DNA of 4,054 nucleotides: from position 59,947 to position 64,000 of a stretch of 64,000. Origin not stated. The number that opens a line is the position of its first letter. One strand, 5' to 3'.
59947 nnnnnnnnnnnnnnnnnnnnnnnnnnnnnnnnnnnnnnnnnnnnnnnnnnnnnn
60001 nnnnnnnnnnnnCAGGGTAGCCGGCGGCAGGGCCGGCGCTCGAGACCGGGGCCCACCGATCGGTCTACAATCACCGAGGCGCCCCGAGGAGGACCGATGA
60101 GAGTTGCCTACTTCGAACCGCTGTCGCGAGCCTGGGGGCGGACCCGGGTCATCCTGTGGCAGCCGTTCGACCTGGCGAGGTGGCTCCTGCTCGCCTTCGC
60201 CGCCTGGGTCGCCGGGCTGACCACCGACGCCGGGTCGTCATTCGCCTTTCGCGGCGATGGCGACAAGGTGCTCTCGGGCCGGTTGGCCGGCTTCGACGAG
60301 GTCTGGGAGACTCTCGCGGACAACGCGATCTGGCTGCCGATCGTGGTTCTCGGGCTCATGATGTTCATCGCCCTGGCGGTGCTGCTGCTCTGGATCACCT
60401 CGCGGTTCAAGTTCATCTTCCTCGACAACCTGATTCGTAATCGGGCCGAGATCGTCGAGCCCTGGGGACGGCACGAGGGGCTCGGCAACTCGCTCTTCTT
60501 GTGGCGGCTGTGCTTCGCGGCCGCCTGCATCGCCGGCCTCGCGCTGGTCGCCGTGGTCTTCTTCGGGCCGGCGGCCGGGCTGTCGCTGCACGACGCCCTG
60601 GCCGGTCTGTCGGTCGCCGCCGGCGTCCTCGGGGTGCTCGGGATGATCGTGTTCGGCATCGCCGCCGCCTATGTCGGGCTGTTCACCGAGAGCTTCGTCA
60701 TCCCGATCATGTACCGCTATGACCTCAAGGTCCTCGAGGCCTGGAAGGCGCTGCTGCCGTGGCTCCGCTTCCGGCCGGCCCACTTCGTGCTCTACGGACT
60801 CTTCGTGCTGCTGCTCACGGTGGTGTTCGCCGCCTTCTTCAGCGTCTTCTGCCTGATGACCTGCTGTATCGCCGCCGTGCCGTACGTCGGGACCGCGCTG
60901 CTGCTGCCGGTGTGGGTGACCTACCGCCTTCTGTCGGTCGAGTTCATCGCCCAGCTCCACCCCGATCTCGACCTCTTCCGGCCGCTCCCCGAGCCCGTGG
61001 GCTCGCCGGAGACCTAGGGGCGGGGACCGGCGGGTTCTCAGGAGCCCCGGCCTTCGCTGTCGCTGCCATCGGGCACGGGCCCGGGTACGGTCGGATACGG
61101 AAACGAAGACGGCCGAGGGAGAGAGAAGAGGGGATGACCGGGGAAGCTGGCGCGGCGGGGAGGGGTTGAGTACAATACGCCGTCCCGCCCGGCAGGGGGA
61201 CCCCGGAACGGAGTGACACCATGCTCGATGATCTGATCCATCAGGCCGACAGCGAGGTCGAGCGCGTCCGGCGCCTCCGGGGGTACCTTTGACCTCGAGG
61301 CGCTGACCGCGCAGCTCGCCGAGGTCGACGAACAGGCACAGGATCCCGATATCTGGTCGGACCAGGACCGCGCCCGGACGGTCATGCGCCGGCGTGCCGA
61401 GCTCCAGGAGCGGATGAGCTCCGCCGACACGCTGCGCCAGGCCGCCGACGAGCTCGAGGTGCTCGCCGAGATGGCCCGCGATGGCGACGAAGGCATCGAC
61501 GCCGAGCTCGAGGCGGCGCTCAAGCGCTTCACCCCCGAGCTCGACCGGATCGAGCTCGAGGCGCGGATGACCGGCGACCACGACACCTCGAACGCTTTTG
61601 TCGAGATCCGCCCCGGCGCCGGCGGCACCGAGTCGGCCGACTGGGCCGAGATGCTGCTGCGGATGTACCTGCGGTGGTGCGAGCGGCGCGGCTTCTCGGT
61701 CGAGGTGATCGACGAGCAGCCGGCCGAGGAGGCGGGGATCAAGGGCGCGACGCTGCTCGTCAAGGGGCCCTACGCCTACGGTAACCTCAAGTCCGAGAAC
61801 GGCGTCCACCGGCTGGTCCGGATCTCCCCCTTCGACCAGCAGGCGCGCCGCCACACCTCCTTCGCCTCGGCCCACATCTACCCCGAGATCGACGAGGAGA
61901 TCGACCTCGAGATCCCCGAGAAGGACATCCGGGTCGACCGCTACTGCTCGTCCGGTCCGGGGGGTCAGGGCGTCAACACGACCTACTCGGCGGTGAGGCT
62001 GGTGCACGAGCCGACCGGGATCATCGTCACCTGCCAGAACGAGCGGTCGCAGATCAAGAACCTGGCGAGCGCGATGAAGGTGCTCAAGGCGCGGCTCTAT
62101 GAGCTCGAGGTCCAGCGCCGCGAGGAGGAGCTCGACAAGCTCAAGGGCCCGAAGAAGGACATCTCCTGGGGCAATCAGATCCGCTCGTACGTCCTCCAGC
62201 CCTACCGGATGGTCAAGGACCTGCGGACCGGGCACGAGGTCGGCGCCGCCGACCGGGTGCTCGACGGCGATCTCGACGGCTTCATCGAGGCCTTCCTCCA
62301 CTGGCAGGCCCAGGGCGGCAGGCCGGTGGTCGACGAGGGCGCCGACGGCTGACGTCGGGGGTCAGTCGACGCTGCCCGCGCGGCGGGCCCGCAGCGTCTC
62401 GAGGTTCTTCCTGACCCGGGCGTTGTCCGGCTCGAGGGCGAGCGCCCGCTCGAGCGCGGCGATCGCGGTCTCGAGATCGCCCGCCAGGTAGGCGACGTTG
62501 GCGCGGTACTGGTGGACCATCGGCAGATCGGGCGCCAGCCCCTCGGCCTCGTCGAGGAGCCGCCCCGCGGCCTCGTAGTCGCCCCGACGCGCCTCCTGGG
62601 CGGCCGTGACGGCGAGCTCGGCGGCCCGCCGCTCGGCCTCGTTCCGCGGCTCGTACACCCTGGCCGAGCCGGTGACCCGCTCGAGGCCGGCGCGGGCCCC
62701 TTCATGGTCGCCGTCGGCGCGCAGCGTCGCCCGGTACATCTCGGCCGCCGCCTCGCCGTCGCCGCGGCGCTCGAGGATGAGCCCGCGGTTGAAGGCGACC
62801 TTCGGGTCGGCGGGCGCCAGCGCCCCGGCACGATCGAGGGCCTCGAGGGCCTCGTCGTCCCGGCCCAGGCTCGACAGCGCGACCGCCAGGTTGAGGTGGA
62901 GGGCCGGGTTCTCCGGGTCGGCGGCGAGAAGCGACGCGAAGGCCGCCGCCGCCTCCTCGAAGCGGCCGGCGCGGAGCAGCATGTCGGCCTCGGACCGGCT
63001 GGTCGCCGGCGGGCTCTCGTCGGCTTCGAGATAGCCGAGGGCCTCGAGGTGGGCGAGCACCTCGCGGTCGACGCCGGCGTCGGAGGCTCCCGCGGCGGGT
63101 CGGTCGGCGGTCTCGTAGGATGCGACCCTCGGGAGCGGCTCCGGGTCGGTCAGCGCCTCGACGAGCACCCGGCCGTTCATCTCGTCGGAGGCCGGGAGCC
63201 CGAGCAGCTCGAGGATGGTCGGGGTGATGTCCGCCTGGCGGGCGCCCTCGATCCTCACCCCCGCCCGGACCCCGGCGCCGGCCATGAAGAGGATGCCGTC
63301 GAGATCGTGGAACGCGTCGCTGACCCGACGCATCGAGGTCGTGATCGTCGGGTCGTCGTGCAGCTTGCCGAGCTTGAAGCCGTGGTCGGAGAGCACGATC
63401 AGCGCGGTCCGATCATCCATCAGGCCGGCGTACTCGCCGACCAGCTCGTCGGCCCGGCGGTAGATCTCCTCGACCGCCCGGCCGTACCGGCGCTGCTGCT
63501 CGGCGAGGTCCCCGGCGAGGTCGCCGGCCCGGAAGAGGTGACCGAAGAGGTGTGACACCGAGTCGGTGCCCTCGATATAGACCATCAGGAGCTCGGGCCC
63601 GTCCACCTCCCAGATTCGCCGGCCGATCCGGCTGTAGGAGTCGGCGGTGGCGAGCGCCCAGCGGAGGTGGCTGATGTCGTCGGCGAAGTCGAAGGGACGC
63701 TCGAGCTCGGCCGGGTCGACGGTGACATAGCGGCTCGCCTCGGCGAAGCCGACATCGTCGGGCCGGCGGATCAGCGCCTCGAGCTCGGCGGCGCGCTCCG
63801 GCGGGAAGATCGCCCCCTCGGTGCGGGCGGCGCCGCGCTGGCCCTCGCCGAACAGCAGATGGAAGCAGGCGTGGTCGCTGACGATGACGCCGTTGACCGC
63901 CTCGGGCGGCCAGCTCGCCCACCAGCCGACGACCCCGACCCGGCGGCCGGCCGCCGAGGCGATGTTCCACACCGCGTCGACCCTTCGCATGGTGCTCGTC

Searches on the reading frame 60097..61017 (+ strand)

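Call 62: search_protein_families(library=pfam, proteins=[window:60097-61017:+], max_evalue=0.001)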
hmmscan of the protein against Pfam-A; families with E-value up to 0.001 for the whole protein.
window:60097-61017:+ (306 aa): 1 family
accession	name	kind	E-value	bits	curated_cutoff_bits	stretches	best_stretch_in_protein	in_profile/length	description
PF24400.1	DUF7544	-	2.1e-33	116.3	27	1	7-274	5-250/302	Family of unknown function (DUF7544)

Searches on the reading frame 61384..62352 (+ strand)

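Call 62: search_protein_families(library=pfam, proteins=[window:61384-62352:+], max_evalue=0.001)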
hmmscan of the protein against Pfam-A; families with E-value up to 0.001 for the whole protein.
window:61384-62352:+ (322 aa): 2 families
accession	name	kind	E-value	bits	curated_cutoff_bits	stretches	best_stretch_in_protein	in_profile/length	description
PF03462.23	PCRF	-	3.2e-52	177.6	24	1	2-162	29-193/194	PCRF domain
PF00472.26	RF-1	-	4.6e-39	133.4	35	1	171-281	1-116/116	RF-1 domain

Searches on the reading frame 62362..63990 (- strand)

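Call 62: search_protein_families(library=pfam, proteins=[window:62362-63990:-], max_evalue=0.001)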
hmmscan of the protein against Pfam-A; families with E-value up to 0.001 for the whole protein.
window:62362-63990:- (542 aa): 20 families
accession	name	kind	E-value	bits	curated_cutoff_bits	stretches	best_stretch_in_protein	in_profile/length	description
PF14559.12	TPR_19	-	2.5e-18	66.6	25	2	338-398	1-61/68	Tetratricopeptide repeat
PF13414.12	TPR_11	-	2.2e-17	62.9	26.8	2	498-530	2-34/42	TPR repeat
PF07719.23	TPR_2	-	5.1e-17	61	27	1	492-523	3-34/34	Tetratricopeptide repeat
PF13428.12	TPR_14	-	4e-16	58.3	23.5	3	335-370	8-43/44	Tetratricopeptide repeat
PF13432.12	TPR_16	-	7.4e-15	55.5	32.7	2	335-396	4-65/65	Tetratricopeptide repeat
PF00515.34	TPR_1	-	2.3e-13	49.8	27.8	1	493-523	4-34/34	Tetratricopeptide repeat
PF01663.27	Phosphodiest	-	6.1e-12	46.2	23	1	6-208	92-224/342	Type I phosphodiesterase / nucleotide pyrophosphatase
PF13181.12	TPR_8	-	8.2e-10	38.5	25.7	0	503-523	14-34/34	Tetratricopeptide repeat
PF13431.12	TPR_17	-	1.3e-08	34.8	24.4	0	354-383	5-34/34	Tetratricopeptide repeat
PF13371.12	TPR_9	-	2.9e-08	34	35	1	377-434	10-67/73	Tetratricopeptide repeat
PF13176.12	TPR_7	-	1e-07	31.9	27.9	0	365-396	2-35/36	Tetratricopeptide repeat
PF13429.12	TPR_15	-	8.9e-07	29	26.2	0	337-423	189-275/280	Tetratricopeptide repeat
PF24575.1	TPR_Slam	-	1.2e-06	29.3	35.2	0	332-381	51-100/104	Surface lipoprotein assembly modifier, N-terminal TPR repeats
PF12569.14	NatA_aux_su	-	1.2e-06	28.2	33.3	0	305-382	17-92/515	N-terminal acetyltransferase A, auxiliary subunit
PF23914.1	TPR_CcmH_CycH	-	7.1e-06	26.4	42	0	353-427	41-118/158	Cytochrome c-type biogenesis protein H TPR domain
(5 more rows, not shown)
